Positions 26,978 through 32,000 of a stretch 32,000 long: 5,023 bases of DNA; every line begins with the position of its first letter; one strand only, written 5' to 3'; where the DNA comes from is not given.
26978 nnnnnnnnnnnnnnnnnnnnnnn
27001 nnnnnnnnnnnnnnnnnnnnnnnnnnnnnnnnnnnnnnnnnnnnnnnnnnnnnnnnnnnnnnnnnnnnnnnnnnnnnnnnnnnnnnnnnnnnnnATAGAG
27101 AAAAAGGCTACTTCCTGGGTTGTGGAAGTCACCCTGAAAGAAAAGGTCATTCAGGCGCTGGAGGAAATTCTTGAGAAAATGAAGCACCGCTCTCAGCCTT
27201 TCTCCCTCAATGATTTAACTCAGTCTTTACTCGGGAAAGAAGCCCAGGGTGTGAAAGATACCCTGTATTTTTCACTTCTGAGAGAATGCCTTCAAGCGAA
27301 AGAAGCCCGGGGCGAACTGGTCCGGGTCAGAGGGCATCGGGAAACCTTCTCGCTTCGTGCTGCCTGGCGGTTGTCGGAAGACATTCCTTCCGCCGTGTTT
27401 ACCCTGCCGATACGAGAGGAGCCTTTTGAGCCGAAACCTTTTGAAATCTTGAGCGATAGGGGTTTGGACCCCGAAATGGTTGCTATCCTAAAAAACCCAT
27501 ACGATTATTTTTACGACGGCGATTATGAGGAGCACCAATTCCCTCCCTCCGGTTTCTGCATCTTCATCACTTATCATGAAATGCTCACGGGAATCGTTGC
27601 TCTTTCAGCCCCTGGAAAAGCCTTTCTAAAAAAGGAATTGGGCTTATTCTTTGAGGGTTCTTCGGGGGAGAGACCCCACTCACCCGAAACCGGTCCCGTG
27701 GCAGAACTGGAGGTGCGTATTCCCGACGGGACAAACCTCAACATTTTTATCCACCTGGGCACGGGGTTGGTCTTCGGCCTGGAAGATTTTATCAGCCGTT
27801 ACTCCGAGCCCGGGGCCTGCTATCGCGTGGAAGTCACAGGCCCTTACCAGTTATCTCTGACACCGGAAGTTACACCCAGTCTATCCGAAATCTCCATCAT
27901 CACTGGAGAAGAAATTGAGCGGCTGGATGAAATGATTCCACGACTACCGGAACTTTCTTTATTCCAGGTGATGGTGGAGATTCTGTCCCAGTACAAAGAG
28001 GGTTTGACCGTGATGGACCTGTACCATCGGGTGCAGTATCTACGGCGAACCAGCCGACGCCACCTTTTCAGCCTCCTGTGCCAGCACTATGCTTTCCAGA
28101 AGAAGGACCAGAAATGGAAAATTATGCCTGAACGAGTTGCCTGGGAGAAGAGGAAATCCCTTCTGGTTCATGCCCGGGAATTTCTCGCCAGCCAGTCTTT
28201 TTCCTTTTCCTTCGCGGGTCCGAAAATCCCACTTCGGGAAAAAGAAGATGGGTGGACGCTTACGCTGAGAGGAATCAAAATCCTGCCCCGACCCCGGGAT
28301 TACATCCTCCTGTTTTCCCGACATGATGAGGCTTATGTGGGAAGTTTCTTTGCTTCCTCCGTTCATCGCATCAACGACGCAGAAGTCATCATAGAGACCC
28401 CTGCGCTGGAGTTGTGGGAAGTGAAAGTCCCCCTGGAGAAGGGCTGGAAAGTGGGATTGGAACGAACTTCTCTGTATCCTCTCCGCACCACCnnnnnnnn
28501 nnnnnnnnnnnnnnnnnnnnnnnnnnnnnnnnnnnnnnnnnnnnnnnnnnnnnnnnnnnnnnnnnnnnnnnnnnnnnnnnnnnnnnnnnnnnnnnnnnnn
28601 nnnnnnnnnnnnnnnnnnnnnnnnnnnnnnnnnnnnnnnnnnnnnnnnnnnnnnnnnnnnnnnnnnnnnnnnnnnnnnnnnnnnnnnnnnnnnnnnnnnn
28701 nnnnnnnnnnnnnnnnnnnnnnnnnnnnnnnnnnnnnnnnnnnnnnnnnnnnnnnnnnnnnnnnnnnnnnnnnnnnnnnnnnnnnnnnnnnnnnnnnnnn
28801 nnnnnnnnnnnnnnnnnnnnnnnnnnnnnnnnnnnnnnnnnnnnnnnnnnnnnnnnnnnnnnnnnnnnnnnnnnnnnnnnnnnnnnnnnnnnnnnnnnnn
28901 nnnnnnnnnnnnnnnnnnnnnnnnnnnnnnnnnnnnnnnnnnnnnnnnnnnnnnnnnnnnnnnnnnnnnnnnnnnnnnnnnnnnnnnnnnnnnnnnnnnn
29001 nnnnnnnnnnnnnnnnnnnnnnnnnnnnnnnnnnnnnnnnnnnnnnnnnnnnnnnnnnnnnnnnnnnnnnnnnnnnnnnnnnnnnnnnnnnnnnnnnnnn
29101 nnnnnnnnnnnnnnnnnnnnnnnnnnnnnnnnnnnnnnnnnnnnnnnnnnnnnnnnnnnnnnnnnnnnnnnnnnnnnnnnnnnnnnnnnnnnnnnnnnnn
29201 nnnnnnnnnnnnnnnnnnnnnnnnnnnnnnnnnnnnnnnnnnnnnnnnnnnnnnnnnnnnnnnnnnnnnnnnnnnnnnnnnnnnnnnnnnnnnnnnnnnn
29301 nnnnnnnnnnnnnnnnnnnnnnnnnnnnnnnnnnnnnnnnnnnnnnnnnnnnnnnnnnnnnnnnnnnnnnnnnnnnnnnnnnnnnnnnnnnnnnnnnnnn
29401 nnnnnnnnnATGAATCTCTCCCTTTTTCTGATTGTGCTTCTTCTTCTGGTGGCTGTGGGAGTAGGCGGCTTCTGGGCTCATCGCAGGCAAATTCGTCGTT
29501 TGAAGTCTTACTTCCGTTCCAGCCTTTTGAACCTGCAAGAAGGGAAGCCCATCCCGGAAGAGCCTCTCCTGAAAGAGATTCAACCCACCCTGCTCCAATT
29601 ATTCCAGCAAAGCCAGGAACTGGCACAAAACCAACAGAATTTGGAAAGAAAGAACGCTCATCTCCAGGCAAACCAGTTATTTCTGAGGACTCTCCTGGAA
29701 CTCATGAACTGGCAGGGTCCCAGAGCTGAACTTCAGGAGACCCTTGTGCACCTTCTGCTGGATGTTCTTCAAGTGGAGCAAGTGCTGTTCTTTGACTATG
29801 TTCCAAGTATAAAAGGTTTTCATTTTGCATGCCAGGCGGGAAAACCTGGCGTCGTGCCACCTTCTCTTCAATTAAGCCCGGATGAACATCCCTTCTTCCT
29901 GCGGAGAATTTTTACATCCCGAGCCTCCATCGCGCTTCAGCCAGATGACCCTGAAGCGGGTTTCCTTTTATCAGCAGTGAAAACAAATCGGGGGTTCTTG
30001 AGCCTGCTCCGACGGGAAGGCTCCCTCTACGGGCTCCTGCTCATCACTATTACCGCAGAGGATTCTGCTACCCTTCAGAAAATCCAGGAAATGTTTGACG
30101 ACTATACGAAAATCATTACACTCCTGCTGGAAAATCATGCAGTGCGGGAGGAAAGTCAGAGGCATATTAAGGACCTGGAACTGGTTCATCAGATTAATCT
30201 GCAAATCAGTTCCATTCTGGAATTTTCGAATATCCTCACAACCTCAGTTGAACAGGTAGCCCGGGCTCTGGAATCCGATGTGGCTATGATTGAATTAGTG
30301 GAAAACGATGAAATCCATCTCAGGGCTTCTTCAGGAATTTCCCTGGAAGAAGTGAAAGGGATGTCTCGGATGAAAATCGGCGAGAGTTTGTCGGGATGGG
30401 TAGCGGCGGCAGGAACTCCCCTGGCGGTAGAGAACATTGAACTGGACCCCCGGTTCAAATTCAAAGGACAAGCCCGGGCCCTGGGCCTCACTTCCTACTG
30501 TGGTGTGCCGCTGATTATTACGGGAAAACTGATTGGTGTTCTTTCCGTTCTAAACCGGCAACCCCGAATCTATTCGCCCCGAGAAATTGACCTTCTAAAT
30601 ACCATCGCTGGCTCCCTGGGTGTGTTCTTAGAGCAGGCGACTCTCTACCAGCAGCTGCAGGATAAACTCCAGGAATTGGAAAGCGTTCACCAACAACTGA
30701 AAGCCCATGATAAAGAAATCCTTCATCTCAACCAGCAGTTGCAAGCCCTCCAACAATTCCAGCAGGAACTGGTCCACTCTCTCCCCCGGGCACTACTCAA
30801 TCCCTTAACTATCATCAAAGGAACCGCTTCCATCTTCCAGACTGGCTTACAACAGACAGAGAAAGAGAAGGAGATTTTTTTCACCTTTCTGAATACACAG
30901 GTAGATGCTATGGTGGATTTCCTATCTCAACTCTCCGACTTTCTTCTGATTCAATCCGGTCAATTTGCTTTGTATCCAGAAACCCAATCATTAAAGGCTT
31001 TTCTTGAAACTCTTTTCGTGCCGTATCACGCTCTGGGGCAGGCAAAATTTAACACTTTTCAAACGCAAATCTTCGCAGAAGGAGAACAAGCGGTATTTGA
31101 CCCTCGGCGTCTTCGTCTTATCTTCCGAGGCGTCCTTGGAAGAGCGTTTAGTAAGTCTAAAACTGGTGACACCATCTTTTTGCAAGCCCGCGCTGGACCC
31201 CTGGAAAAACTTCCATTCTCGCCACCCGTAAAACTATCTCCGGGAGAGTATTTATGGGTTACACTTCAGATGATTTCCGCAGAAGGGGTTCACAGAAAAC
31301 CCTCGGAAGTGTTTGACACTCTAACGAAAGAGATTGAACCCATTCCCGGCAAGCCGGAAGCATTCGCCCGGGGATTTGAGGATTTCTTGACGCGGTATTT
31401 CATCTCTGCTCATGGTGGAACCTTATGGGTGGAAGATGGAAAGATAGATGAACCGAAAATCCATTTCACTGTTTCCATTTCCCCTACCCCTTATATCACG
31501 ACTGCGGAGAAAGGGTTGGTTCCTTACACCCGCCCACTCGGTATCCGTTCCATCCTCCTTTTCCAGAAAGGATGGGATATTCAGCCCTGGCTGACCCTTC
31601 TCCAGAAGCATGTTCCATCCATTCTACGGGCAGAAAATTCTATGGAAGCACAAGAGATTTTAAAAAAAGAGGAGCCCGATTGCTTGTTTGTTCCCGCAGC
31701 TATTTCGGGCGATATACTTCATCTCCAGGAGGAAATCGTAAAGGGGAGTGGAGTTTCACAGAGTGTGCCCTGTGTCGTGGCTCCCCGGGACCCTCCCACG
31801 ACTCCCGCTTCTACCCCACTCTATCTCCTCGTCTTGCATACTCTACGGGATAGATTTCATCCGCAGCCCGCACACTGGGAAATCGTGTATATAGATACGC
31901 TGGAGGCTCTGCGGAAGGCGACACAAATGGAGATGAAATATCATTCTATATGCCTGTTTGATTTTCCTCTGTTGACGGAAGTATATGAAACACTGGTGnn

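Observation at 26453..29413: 986-aa orphan protein apparently assembled from five HARE-HTH-like winged-helix modules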

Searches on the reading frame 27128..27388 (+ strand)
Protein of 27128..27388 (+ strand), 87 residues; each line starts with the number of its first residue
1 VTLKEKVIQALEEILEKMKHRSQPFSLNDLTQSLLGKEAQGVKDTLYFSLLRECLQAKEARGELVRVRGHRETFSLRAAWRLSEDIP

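Call 13: search_protein_families(library=pfam, proteins=[window:27128-27388:+], max_evalue=10)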
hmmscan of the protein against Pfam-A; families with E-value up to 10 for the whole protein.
seq(87 aa): 2 families
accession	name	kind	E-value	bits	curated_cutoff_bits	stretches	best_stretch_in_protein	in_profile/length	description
PF02791.22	DDT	-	0.082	13.5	22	1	23-54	23-55/58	DDT domain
PF16289.11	PIN_12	-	0.16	12.7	32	1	8-59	118-160/172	PIN domain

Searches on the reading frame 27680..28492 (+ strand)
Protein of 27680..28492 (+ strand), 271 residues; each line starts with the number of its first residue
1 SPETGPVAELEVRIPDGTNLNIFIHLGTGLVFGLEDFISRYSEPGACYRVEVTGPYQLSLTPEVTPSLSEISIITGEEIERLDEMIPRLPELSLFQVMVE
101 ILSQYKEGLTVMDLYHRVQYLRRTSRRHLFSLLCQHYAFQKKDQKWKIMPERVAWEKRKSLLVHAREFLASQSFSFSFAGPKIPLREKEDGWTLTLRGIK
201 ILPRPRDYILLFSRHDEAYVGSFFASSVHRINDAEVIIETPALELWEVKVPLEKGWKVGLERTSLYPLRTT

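Call 48: predict_structure(alignment_id=A5)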
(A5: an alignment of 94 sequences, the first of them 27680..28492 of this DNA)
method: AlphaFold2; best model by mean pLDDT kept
length: 271 residues; sequences in the alignment: 94
mean_pLDDT: 89.2   pTM: 0.55
mean pLDDT of the five models: 89.2, 88.9, 88.4, 88.3, 88.1
residues with pLDDT >= 90: 203; 70-90: 40; 50-70: 22; < 50: 6
segments of 3 or more residues with pLDDT < 50: none
pLDDT, mean of each block of 10 residues (from residue 1): 78 96 94 93 86 96 70 88 98 98 97 96 92 94 96 87 52 92 95 94 94 94 95 95 91 75 77 47
secondary structure, 60 per line:
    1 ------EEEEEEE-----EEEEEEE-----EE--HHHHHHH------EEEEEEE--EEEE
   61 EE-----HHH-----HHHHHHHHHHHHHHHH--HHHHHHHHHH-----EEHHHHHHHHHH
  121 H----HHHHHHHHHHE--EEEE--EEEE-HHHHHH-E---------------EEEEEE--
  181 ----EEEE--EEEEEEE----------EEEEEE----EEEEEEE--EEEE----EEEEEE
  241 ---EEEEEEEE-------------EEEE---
elements in order: E7-13 E19-25 H35-41 E48-54 E57-62 H76-91 H94-103 H111-121 H126-135 E139-142 E145-148 H150-155 E173-178 E185-188 E191-197 E208-213 E218-224 E227-230 E235-240 E244-251 E265-268

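Call 53: fold_search(model_id=the predicted structure, library=pdb)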
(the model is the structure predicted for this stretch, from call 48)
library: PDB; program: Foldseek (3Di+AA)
matches with E <= 10: 813; with E <= 0.001: 0
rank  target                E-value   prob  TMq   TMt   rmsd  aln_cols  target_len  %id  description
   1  5y6b_A                2.0e-02  1.00  0.28  0.49   4.6       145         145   11  Crystal structure of ZmASCH Y47F mutant protein from Zymomonas mobilis (released 2018-07-18)
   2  6vgu                  4.1e-02  0.18  0.17  0.14  16.1       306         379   12  Crystal structure of FERM-folded talin head domain bound to the NPLY motif of beta3-integrin (released 2020-12-16)
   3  5y6b_D                4.9e-02  1.00  0.28  0.52   3.9       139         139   10  Crystal structure of ZmASCH Y47F mutant protein from Zymomonas mobilis (released 2018-07-18)
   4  5guq_C                5.2e-02  1.00  0.28  0.48   4.4       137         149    9  Crystal structure of ASCH from Zymomonas mobilis (released 2017-08-30)
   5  5y6b_B                5.8e-02  0.99  0.27  0.50   4.1       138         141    9  Crystal structure of ZmASCH Y47F mutant protein from Zymomonas mobilis (released 2018-07-18)
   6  5y6c_A                6.6e-02  1.00  0.27  0.50   3.9       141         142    9  Crystal structure of ZmASCH S128A mutant protein from Zymomonas mobilis (released 2018-07-18)
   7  5guq_A                7.0e-02  1.00  0.28  0.50   4.0       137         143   10  Crystal structure of ASCH from Zymomonas mobilis (released 2017-08-30)
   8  9dz5                  7.0e-02  0.14  0.17  0.12  17.6       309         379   10  Crystal structure of integrin beta-2 tail bound to the FERM-folded talin head domain with a D397R mutation (released 2025-04-23)
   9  2nwa_A                7.4e-02  0.92  0.17  0.48   4.2        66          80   15  X-ray Crystal Structure of Protein ytmB from Bacillus subtilis. Northeast Structural Genomics Consortium Target SR466 (released 2007-01-09)
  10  8ftb                  8.9e-02  0.12  0.16  0.12  16.9       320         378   10  Crystal structure of integrin beta-2 tail bound to the FERM-folded talin head domain with a K306Q mutation (released 2024-07-03)
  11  6pyu_A                8.9e-02  0.11  0.18  0.06  22.4       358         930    8  Human PI3Kdelta in complex with Compound 4-2 ((3S)-1'-(cyclopropanecarbonyl)-5-(quinoxalin-6-yl)spiro[indole-3,2'-pyrr (released 2019-08-28)
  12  3cr8_C                1.1e-01  0.95  0.17  0.10   6.0        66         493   18  Hexameric APS kinase from Thiobacillus denitrificans (released 2009-02-17)
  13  9l3r_A                1.1e-01  0.08  0.16  0.06  22.3       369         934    9  Human PI3KDELTA in complex with Zandelisib (released 2025-06-11)
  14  5eip_A                1.2e-01  0.51  0.16  0.29   7.1       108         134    7  apo-structure of YTH domain of SpMmi1 (released 2016-01-27)
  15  3dp7_B                1.3e-01  0.82  0.18  0.14  14.8       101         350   20  CRYSTAL STRUCTURE OF SAM-dependent methyltransferase from Bacteroides vulgatus ATCC 8482 (released 2008-07-29)
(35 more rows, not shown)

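Call 82: fold_search(model_id=the predicted structure, library=viral)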
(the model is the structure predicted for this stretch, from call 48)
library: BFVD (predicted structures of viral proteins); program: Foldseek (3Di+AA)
matches with E <= 10: 697; with E <= 0.001: 1
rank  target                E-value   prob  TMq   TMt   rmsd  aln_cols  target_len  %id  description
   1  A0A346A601            3.2e-04  0.99  0.24  0.22  14.4       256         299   12  (no name in the UniProt tables at hand)
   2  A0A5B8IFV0            5.0e-03  0.99  0.22  0.26   6.4       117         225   12  Uncharacterized protein [Mimiviridae sp. ChoanoV1]
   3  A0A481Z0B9            1.0e-02  1.00  0.28  0.22   5.1       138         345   11  Uncharacterized protein [Mimivirus LCMiAC01]
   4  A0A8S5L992            1.8e-02  0.99  0.23  0.42   6.3       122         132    8  Uncharacterized protein [Myoviridae sp. ctPuP5]
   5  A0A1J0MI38            1.9e-02  0.77  0.15  0.21  15.0        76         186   20  Baseplate hub subunit [Klebsiella phage KPV15]
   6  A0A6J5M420            2.0e-02  0.90  0.18  0.39   6.2        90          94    7  Uncharacterized protein [uncultured Caudovirales phage]
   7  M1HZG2                2.5e-02  0.99  0.25  0.45   5.9       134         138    9  (no name in the UniProt tables at hand)
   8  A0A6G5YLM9            2.7e-02  0.99  0.21  0.45   5.4       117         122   11  (no name in the UniProt tables at hand)
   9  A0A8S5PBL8            3.0e-02  1.00  0.22  0.20   4.5       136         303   12  ASCH domain-containing protein [Myoviridae sp. ctsGI2]
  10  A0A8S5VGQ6            3.2e-02  0.23  0.18  0.12  19.0       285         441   10  Uncharacterized protein [Myoviridae sp. ctkfK18]
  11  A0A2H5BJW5            3.4e-02  0.12  0.13  0.09  20.3       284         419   10  Uncharacterized protein [Erwinia phage vB_EamM_MadMel]
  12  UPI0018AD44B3         3.8e-02  0.98  0.21  0.49   9.2        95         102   14  (no name look-up for this kind of identifier)
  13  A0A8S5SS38            3.8e-02  0.35  0.19  0.18  16.6       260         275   11  Tail protein [Myoviridae sp. ctZ2t4]
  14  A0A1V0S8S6            3.8e-02  0.16  0.20  0.19  16.9       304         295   13  Uncharacterized protein [Catovirus CTV1]
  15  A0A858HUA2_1          3.8e-02  0.08  0.10  0.04  27.9       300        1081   11  (no name in the UniProt tables at hand)
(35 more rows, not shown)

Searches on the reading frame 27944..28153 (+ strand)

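Call 13: search_protein_families(library=pfam, proteins=[window:27944-28153:+], max_evalue=10)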
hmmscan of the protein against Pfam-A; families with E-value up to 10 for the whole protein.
seq(70 aa): 3 families
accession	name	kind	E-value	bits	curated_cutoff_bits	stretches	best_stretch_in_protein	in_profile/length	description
PF22950.1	DUF7026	-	0.024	14.7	28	1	35-63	6-36/50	Domain of unknown function (DUF7026)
PF02671.26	PAH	-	0.073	13.2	21.3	1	11-33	7-30/45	Paired amphipathic helix repeat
PF20293.4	MC6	-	0.17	12.3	27.2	1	2-43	8-50/76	ABC-three component (ABC-3C) system Middle Component 6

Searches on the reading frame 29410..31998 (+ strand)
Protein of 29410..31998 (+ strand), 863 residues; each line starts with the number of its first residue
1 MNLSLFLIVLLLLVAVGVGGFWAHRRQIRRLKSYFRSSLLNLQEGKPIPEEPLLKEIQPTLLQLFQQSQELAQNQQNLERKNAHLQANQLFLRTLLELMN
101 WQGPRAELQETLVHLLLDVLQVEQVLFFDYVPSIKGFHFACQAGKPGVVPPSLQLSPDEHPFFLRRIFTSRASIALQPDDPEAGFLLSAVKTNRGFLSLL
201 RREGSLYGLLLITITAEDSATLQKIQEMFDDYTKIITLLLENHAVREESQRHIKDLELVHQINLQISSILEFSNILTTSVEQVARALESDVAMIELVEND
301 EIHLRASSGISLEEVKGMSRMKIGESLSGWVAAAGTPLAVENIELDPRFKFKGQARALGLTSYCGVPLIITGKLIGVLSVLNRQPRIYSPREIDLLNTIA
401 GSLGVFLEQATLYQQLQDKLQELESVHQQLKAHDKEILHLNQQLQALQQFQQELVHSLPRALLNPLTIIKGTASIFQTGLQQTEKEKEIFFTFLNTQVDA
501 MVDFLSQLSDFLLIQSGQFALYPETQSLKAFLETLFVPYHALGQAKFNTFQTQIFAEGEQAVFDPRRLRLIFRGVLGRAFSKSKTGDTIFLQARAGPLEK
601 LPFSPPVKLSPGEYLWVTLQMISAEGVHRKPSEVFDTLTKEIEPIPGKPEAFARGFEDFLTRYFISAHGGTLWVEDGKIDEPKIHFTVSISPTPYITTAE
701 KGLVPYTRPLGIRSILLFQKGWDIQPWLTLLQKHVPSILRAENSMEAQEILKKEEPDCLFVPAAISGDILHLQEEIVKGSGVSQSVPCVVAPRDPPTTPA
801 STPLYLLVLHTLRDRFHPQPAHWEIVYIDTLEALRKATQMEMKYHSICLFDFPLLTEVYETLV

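Call 9: search_protein_families(library=pfam, proteins=[window:29410-31998:+], max_evalue=1)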
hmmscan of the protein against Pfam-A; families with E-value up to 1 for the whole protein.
window:29410-31998:+ (863 aa): 6 families
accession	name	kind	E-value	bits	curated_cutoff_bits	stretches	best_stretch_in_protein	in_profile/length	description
PF01590.32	GAF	-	1.7e-17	64.6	22.4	1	274-405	4-131/133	GAF domain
PF13185.12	GAF_2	-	2.3e-15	57.4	28.6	1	273-408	5-136/136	GAF domain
PF13492.12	GAF_3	-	2.5e-08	34.8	27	1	274-409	4-129/129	GAF domain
PF11752.14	DUF3309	-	0.019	15.5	22.3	1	3-27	1-25/50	Protein of unknown function (DUF3309)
PF00512.31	HisKA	-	0.11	13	26.9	1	452-512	3-61/66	His Kinase A (phospho-acceptor) domain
PF19119.5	DUF5803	-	0.12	12.3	25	1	2-33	155-186/196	Family of unknown function (DUF5803)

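Call 10: search_protein_families(library=ncbifam, proteins=[window:29410-31998:+], max_evalue=1)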
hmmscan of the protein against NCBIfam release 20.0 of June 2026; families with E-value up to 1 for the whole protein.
window:29410-31998:+ (863 aa): 12 families
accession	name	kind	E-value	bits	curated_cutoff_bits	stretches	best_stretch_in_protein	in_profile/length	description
NF008283.0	PRK11061.1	equivalog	4.6e-14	51.6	583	1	262-421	8-168/748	phosphoenolpyruvate--protein phosphotransferase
TIGR01817.1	nifA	equivalog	2.3e-09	36.6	528.85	1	265-440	9-188/534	nif-specific transcriptional activator NifA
NF053781.1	cdiGMPphdstlr2612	equivalog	6.8e-08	30.6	1600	1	365-434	385-455/1268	Tlr1612 family c-di-GMP phosphodiesterase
TIGR02966.1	phoR_proteo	equivalog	7.3e-05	21.9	334.2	1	442-594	105-256/333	phosphate regulon sensor histidine kinase PhoR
NF012163.2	BaeS_SmeS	equivalog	0.00019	20.5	500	1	430-595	219-380/457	sensor histidine kinase efflux regulator BaeS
NF047786.1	his_kin_MadS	equivalog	0.0002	20.6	500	1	361-462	128-226/434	MadS family sensor histidine kinase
NF040691.1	MtrAB_MtrB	equivalog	0.00057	19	450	1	441-585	261-405/507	MtrAB system histidine kinase MtrB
NF003451.0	PRK05022.1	equivalog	0.0053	15.5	476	1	354-454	106-206/512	nitric oxide reductase transcriptional regulator NorR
NF007837.0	PRK10549.1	equivalog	0.015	14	603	1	435-586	224-371/466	envelope stress sensor histidine kinase BaeS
NF011958.0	PRK15429.1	equivalog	0.037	12.6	830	1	362-417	119-354/692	formate hydrogenlyase transcriptional activator FlhA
NF004429.0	PRK05771.2-2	equivalog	0.27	9.9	799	1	207-307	27-130/608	V-type ATP synthase subunit I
NF052320.1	Cbp1_fam_LP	subfamily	0.56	9.6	90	1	411-454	127-170/286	Cbp1 family collagen-binding glycoprotein adhesin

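Call 81: search_protein_families(library=padloc, proteins=[window:29410-31998:+], max_evalue=0.01)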
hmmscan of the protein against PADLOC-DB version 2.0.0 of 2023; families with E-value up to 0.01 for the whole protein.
window:29410-31998:+ (863 aa): 0 families
